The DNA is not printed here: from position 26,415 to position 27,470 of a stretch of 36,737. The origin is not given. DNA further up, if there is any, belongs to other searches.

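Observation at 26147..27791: Opposite-strand ImmA-like protease with extra C-terminal domain, convergent XRE gene and its own operator, embedded between two antirepressor genes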

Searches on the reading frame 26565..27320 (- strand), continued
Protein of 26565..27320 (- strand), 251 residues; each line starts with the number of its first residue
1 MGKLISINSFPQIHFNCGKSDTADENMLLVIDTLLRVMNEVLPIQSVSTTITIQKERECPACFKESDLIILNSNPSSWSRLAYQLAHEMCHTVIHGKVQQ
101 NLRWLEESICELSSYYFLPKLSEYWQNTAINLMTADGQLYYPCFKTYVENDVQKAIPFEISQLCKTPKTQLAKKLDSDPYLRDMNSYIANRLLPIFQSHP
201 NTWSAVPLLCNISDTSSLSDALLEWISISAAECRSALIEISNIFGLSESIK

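Call 25: get_annotated_region(hit=H3, flank=4000)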
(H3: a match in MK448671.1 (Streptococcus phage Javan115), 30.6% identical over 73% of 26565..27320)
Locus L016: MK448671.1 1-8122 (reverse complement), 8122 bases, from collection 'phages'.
description: Streptococcus phage Javan115, complete genome.
organism: Streptococcus phage Javan115 (NCBI taxid 2547984)
taxonomy: Viruses; Duplodnaviria; Heunggongvirae; Uroviricota; Caudoviricetes
host: Streptococcus cristatus DD08; source: -; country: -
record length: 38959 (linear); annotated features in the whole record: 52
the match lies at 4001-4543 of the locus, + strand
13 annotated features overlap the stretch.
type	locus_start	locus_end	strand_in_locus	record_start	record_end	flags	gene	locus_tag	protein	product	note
CDS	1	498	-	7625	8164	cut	-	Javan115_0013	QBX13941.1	DNA binding protein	-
CDS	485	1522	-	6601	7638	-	-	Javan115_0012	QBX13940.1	hypothetical protein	FIG01114360: hypothetical protein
CDS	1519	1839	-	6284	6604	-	-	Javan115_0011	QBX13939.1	hypothetical protein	-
CDS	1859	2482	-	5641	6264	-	-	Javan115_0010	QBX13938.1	essential recombination function protein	-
CDS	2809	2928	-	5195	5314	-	-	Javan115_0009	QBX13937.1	hypothetical protein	-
CDS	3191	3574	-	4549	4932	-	-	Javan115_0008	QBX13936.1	hypothetical protein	-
CDS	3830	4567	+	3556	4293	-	-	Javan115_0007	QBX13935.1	hypothetical protein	-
CDS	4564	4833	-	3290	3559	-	-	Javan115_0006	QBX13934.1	hypothetical protein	-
CDS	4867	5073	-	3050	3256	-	-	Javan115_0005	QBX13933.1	repressor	-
CDS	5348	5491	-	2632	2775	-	-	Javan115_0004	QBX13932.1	hypothetical protein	-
CDS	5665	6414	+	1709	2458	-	-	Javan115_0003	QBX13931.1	pleiotropic regulator of exopolysaccharide synthesis, competence and biofilm formation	Pleiotropic regulator of exopolysaccharide synthesis, competence and biofilm formation Ftr, XRE family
CDS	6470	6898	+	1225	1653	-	-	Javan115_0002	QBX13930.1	hypothetical protein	-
CDS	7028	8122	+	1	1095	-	-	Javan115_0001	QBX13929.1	integrase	-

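Call 26: get_annotated_region(hit=H1, flank=4000)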
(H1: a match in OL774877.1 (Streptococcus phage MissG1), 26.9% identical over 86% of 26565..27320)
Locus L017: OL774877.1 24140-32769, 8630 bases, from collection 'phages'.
description: Streptococcus phage MissG1, complete genome.
organism: Streptococcus phage MissG1 (NCBI taxid 2911160)
taxonomy: Viruses; Duplodnaviria; Heunggongvirae; Uroviricota; Caudoviricetes
host: Streptococcus mitis; source: -; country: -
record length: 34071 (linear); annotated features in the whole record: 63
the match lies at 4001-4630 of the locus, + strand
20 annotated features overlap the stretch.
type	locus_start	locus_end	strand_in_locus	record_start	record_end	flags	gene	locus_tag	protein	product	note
CDS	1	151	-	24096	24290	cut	-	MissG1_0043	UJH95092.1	hypothetical protein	-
CDS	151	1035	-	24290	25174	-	-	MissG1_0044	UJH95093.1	replisome organizer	-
CDS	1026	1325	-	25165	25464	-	-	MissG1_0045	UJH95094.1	hypothetical protein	-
CDS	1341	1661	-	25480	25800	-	-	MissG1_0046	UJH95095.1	lipoprotein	-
CDS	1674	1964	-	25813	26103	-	-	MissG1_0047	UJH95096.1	hypothetical protein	-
CDS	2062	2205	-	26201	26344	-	-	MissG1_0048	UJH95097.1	hypothetical protein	-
CDS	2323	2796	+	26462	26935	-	-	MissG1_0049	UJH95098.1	hypothetical protein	-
CDS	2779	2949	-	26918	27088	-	-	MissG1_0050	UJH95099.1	hypothetical protein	-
CDS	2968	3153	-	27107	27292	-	-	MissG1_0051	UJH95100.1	hypothetical protein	-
CDS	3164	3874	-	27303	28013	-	-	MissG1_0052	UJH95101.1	repressor protein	-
CDS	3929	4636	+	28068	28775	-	-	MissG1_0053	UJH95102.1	hypothetical protein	-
CDS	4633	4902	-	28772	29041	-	-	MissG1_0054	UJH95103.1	hypothetical protein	-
CDS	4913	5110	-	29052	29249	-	-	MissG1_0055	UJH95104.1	hypothetical protein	-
CDS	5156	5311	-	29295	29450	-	-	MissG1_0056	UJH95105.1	hypothetical protein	-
CDS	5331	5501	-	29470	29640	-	-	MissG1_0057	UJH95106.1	helix-turn-helix protein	-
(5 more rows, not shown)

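Call 27: find_related_loci(query=A1, collection=viral_contigs, flank=4000)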
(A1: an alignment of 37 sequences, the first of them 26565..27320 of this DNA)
Query A1 (251 aa) in viral_contigs; peptide patterns used: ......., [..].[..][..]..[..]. (x = any residue, [..] = any of these).
99 stretches matched a pattern; 51 encode a relative of the query (tblastn E <= 1e-3); 51 distinct loci.
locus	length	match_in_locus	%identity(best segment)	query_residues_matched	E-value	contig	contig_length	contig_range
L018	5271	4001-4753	100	1-251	3e-172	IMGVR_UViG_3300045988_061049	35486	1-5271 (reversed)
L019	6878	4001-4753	100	1-251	4e-171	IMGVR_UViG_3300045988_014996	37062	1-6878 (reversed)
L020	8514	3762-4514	100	1-251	5e-171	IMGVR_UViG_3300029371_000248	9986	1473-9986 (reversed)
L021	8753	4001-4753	100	1-251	5e-171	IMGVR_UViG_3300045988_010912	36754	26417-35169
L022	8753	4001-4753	100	1-251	5e-171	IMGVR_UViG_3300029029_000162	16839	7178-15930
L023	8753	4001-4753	100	1-251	5e-171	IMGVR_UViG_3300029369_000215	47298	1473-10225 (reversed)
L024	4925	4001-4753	100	1-251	1e-172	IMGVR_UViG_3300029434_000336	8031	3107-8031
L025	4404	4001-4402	100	1-134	3e-88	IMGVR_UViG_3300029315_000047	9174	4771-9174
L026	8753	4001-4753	47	1-246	3e-71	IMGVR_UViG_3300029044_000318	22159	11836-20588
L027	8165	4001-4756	43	1-247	3e-61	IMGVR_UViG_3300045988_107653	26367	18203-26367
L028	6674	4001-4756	43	1-247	4e-61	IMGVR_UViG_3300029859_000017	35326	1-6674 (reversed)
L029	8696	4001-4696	41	20-250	6e-51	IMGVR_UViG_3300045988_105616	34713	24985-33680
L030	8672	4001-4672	41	28-250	1e-49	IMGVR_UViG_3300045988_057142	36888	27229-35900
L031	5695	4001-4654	41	28-244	3e-49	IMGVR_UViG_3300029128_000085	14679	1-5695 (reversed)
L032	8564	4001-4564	39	51-244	3e-42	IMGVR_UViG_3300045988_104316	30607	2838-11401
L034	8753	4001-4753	28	1-251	5e-31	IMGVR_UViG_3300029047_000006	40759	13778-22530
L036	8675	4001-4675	32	1-224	8e-31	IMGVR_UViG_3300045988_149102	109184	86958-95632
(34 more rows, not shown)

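Call 30: fold_search(model_id=the predicted structure, library=pdb)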
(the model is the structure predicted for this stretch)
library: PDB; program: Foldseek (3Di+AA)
matches with E <= 10: 118; with E <= 0.001: 0
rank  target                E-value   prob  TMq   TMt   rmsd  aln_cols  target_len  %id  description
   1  6iff_A                1.4e-03  1.00  0.50  0.33   6.9       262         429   11  Crystal structure of M1 zinc metallopeptidase E323A mutant from Deinococcus radiodurans (released 2019-09-25)
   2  6a8z_A                4.3e-03  1.00  0.47  0.31   6.7       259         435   12  Crystal structure of M1 zinc metallopeptidase from Deinococcus radiodurans (released 2019-07-17)
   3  6koz_B                1.8e-02  0.99  0.43  0.29   7.1       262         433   12  Crystal structure of two domain M1 zinc metallopeptidase E323 mutant bound to L-Leucine amino acid (released 2020-01-22)
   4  6koy_A                2.0e-02  0.98  0.43  0.29   7.0       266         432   11  Crystal structure of two domain M1 Zinc metallopeptidase E323A mutant bound to L-tryptophan amino acid (released 2020-01-22)
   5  6a8z_B                2.4e-02  0.99  0.46  0.30   7.3       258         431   12  Crystal structure of M1 zinc metallopeptidase from Deinococcus radiodurans (released 2019-07-17)
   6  6kp1_A                2.7e-02  0.99  0.46  0.30   7.5       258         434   12  Crystal structure of two domain M1 zinc metallopeptidase E323A mutant bound to L-methionine amino acid (released 2020-06-24)
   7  6ifg_B                2.8e-02  0.99  0.45  0.30   7.5       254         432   10  Crystal structure of M1 zinc metallopeptidase E323A mutant bound to Tyr-ser-ala substrate from Deinococcus radiodurans (released 2019-09-25)
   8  6ifg_A                3.1e-02  0.99  0.46  0.30   6.7       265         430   10  Crystal structure of M1 zinc metallopeptidase E323A mutant bound to Tyr-ser-ala substrate from Deinococcus radiodurans (released 2019-09-25)
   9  6koz_A                3.3e-02  0.99  0.48  0.31   7.2       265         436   11  Crystal structure of two domain M1 zinc metallopeptidase E323 mutant bound to L-Leucine amino acid (released 2020-01-22)
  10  7xyo_A                4.0e-02  0.94  0.44  0.25   9.6       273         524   15  Crystal Structure of a M61 aminopeptidase family member from Myxococcus fulvus (released 2023-06-07)
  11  6kp0_A                5.3e-02  0.97  0.46  0.30   7.2       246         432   11  Crystal structure of two domain M1 zinc metallopeptidase E323A mutant bound to L-arginine (released 2020-01-22)
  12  7xyo_B                5.9e-02  0.87  0.41  0.24   9.8       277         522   12  Crystal Structure of a M61 aminopeptidase family member from Myxococcus fulvus (released 2023-06-07)
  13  2xq0                  1.1e-01  0.85  0.45  0.22   8.4       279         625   11  Structure of yeast LTA4 hydrolase in complex with Bestatin (released 2010-12-29)
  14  2xpy                  1.2e-01  0.93  0.48  0.23   7.1       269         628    9  Structure of Native Leukotriene A4 Hydrolase from Saccharomyces cerevisiae (released 2010-12-29)
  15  4gaa_A                1.5e-01  0.82  0.45  0.22   7.4       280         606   11  Structure of Leukotriene A4 hydrolase from Xenopus laevis complexed with inhibitor bestatin (released 2013-06-12)
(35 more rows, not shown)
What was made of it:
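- On Gluzincins of the thermolysin/M1 type (clan MA(E)): The Foldseek PDB top hits are all M1 or M61 (call 30).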

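Call 39: search_solved_structures(query=A1, max_evalue=10, show_alignments=2)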
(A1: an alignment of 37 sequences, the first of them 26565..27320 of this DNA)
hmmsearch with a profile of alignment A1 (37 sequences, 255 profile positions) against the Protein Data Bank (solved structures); distinct sequences matched with E-value up to 10: 1.
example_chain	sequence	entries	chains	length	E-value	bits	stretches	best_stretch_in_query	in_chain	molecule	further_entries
4dou_A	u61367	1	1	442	0.38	13.2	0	119-159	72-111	Adiponectin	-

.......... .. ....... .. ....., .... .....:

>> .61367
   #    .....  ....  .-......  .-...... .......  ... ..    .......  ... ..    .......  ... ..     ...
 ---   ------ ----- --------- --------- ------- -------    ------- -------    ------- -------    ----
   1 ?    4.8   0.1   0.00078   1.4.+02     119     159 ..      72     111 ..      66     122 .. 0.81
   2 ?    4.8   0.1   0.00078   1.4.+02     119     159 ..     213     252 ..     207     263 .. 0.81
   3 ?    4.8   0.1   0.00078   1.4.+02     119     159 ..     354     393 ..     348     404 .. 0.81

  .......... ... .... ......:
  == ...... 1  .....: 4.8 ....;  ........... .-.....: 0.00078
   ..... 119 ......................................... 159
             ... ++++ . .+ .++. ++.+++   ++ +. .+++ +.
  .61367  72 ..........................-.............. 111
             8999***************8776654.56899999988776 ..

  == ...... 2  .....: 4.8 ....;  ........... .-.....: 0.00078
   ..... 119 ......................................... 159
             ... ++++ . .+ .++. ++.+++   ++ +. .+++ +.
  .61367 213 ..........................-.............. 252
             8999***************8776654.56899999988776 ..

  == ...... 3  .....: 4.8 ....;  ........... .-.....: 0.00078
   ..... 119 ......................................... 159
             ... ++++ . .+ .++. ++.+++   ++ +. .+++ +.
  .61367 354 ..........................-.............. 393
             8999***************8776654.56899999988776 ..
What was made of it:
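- Tried and rejected: Sequence search of the PDB with the family profile found nothing (call 39).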

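Call 45: search_protein_representatives(alignment_id=A1)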
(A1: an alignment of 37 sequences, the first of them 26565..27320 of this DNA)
Query: 37 sequences, 255 profile positions. Proteins with E-value up to 0.001 (for the whole library): 1648; up to 1e-10: 1052; up to 1e-30: 167. The best 150 are listed.
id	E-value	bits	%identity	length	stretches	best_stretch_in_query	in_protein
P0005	5.5e-106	369.9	-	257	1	1-254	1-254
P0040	2.6e-99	348.0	-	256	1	1-253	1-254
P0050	1.3e-87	309.6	-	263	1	5-254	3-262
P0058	6.0e-85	301.0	-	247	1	1-252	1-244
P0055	3.5e-84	298.4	-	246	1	4-249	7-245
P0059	3.4e-83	295.2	-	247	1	5-251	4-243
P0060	3.5e-81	288.6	-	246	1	4-249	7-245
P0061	3.2e-76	272.4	-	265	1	3-251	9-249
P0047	2.6e-75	269.4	-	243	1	6-248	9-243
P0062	4.4e-75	268.6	-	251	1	4-249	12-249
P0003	1.6e-74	266.8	-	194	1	72-254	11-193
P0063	4.8e-74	265.2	-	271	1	1-249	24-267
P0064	1.5e-73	263.6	-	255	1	4-249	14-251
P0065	1.6e-71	256.9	-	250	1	5-252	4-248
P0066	3.0e-70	252.8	-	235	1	4-248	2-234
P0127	7.8e-41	156.4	-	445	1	18-246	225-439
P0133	2.2e-39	151.7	-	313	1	10-251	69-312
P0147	4.1e-36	140.9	-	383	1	60-234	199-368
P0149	3.5e-35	137.9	-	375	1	24-227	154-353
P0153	1.8e-34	135.6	-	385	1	44-251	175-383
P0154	2.3e-34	135.2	-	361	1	69-251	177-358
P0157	3.1e-34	134.8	-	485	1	48-232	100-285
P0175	6.7e-33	130.4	-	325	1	15-252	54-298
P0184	3.4e-32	128.1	-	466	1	25-234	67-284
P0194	1.0e-31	126.6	-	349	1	53-252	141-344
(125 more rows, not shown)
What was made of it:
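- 26565..27320 (-): Stand-alone gluzincin gene ('GLZ'), 251 aa. HEMCH at residues 87-91 and WLEESIC at 104-110 (E107 is the predicted third zinc ligand). No signal peptide. Family of 1,648 clusters (call 45).
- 1,648 clusters (call 45).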

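Call 46: search_protein_families(library=pfam, proteins=[P0147, P0149, P0153, P0154, P0127, P0194, P0157, P0184, P0133, P0175], max_evalue=0.01)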
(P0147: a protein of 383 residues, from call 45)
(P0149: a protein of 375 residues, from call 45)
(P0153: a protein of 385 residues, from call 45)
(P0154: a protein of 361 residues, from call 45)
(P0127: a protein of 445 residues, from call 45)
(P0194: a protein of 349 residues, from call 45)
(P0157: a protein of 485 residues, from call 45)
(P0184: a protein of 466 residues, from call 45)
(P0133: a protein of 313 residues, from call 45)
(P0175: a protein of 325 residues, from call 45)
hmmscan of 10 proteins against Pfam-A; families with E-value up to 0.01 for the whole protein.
P0147 (383 aa): 0 families

P0149 (375 aa): 0 families

P0153 (385 aa): 0 families

P0154 (361 aa): 0 families

P0127 (445 aa): 0 families

P0194 (349 aa): 1 family
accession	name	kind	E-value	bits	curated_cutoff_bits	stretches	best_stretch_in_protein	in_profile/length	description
PF06114.19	Peptidase_M78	-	0.002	18.4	22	1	162-200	27-64/123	IrrE N-terminal-like domain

P0157 (485 aa): 1 family
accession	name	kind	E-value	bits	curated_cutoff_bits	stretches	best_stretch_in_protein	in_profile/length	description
PF00395.25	SLH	-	1e-16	61.1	20.8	2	311-349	1-39/44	S-layer homology domain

P0184 (466 aa): 0 families

P0133 (313 aa): 0 families

P0175 (325 aa): 0 families
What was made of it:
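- Tried and rejected: N-terminally extended homologues (345-485 aa) carry no informative fused domain apart from one SLH case (call 46).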

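Call 56: find_related_loci(query=A1, collection=genome_contigs, flank=3500)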
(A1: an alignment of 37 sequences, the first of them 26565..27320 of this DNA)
Query A1 (251 aa) in genome_contigs; peptide patterns used: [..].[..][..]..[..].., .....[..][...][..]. (x = any residue, [..] = any of these).
349 stretches matched a pattern; 318 encode a relative of the query (tblastn E <= 1e-3); the best 80 are kept; 80 distinct loci.
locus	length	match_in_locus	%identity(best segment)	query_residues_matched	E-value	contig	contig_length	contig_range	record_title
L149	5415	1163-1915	47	1-246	4e-71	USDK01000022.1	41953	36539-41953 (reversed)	uncultured Lachnospiraceae bacterium isolate UMGS1617 genome assembly, contig: NODE_411_length_41953_cov_7.310063, whole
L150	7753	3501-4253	48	1-246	8e-70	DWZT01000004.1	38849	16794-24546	MAG TPA_asm: Candidatus Mediterraneibacter cottocaccae isolate CHK192-87 CHK192__C1776_L38849_SAMEA5754836, whole genome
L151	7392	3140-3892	46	1-246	3e-64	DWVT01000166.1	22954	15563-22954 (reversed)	MAG TPA_asm: Candidatus Mediterraneibacter excrementigallinarum isolate CHK143-6153 CHK143__C110345_L22954_SAMEA10446742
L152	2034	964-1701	40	6-247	6e-56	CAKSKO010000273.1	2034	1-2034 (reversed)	MAG: uncultured Eubacteriales bacterium isolate REFINED_METABAT215_TOP10_CONTIGS_1500_ASSEMBLY_K77_MERGED__Hadza_MoBio_h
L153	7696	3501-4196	42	20-250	4e-52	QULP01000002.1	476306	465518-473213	Firmicutes bacterium OM04-13BH OM04-13BH.Scaf2, whole genome shotgun sequence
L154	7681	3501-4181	37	18-250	4e-48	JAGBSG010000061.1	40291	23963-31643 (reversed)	MAG: Oscillospiraceae bacterium isolate RGIG9400 Yak_Cecum-1__c578705, whole genome shotgun sequence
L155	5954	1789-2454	38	18-244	4e-48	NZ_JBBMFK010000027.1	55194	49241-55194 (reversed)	Pseudoflavonifractor intestinihominis strain CLA-AP-H29 CLA-AP-H29_contig_27_length_55194, whole genome shotgun sequence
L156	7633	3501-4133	39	30-245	1e-45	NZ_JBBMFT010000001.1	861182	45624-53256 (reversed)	Flavonifractor hominis strain CLA-AP-H34 CLA-AP-H34_contig_1_length_861182, whole genome shotgun sequence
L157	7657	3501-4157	37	11-244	9e-42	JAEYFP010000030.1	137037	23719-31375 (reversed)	MAG: Bacillota bacterium isolate OH_HFB_252 k127_2133348, whole genome shotgun sequence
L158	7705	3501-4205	31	20-247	1e-40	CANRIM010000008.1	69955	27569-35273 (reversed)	MAG: uncultured Lachnospiraceae bacterium isolate Lapin-019__bin22 genome assembly, contig: Lapin-019__NODE_181_length_6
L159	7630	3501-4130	37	25-244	3e-40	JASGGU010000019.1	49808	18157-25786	MAG: Lachnospiraceae bacterium isolate 5H098 JMF-2111-06-0005.hyb.bin.98_18, whole genome shotgun sequence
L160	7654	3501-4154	35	15-244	3e-37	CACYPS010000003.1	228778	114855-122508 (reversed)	MAG: uncultured Lachnospiraceae bacterium isolate RUG12161 genome assembly, contig: RUG12161_asm_3, whole genome shotgun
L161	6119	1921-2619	31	4-244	5e-33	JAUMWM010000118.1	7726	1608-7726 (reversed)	MAG: Lachnospiraceae bacterium isolate S14M_St_42 NODE_2476_length_7726_cov_18.036240, whole genome shotgun sequence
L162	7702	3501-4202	32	4-244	1e-32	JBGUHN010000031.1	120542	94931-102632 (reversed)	MAG: Lachnospiraceae bacterium isolate ruminal_MAG_35 ruminal_MAG_35_contig_0031, whole genome shotgun sequence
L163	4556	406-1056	32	26-246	1e-32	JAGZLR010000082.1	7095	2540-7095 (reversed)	MAG: Clostridiales bacterium isolate L3_128_000G1_dasL3_128_000G1_metabat.metabat.82 L3_128_000G1_scaffold_7838, whole g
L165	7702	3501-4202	32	4-244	1e-31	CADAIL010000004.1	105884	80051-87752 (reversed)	MAG: uncultured Lachnospiraceae bacterium isolate RUG13328 genome assembly, contig: RUG13328_asm_4, whole genome shotgun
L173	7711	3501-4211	30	16-244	1e-24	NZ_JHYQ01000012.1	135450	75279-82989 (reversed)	Thiothrix lacustris DSM 21227 Q394DRAFT_scaffold00009.9_C, whole genome shotgun sequence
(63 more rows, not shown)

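Call 65: list_cluster_members(proteins=[P0001, P0011, P0026, P0057, L016:3830-4567:+, L017:3929-4636:+, P0050, P0036])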
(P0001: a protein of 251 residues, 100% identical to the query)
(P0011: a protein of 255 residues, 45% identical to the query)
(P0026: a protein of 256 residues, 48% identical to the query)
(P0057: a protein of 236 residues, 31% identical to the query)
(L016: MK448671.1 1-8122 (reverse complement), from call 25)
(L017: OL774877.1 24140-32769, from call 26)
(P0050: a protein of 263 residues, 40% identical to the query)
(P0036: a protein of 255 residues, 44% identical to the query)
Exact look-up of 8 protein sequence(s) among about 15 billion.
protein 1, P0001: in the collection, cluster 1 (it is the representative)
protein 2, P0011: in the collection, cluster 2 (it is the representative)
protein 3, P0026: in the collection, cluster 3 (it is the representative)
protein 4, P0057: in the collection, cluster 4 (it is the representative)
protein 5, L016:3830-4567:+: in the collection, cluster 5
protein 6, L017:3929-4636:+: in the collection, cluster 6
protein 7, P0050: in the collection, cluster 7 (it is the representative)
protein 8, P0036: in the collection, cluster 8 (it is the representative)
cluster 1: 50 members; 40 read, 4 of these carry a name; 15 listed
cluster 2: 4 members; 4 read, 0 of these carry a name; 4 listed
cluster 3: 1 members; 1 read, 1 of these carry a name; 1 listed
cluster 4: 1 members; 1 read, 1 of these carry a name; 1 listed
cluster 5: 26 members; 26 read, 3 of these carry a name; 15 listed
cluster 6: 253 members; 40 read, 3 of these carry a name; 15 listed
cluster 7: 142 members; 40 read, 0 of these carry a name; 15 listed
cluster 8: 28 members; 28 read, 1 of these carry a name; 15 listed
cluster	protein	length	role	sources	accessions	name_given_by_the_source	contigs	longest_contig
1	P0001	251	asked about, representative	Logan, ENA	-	-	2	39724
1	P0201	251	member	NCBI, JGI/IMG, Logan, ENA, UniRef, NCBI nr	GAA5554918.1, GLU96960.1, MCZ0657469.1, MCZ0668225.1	hypothetical protein Rgna01_31240 [Mediterraneibacter gnavus] | hypothetical protein | Uncharacterized protein n=3 Tax=Mediterraneibacter gnavus TaxID=33038 ...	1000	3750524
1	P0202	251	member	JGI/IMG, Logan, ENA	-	hypothetical protein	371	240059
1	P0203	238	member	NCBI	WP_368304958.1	hypothetical protein, partial [Mediterraneibacter gnavus]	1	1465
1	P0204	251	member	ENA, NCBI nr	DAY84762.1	MAG TPA: peptidase [Caudoviricetes sp.]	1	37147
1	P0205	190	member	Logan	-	-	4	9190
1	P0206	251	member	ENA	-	-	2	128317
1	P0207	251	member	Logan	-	-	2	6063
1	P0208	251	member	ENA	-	-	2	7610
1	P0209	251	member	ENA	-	-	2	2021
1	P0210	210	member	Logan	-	-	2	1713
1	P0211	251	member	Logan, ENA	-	-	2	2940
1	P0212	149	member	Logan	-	-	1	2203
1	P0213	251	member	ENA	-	-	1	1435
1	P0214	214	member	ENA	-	-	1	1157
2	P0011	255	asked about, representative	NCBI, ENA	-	-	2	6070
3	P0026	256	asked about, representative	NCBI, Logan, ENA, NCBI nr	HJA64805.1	MAG TPA: hypothetical protein H9955_00660 [Candidatus Mediterraneibacter cottocaccae] | hypothetical protein [Candidatus Mediterraneibacter cottocaccae]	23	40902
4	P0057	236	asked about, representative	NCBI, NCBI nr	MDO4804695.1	MAG: hypothetical protein Q4A32_07735 [Lachnospiraceae bacterium] | hypothetical protein [Lachnospiraceae bacterium]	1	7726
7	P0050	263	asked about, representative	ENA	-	-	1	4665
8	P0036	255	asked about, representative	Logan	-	-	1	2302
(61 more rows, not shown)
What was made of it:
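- All source names are 'hypothetical protein', apart from one 'peptidase' (call 65).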
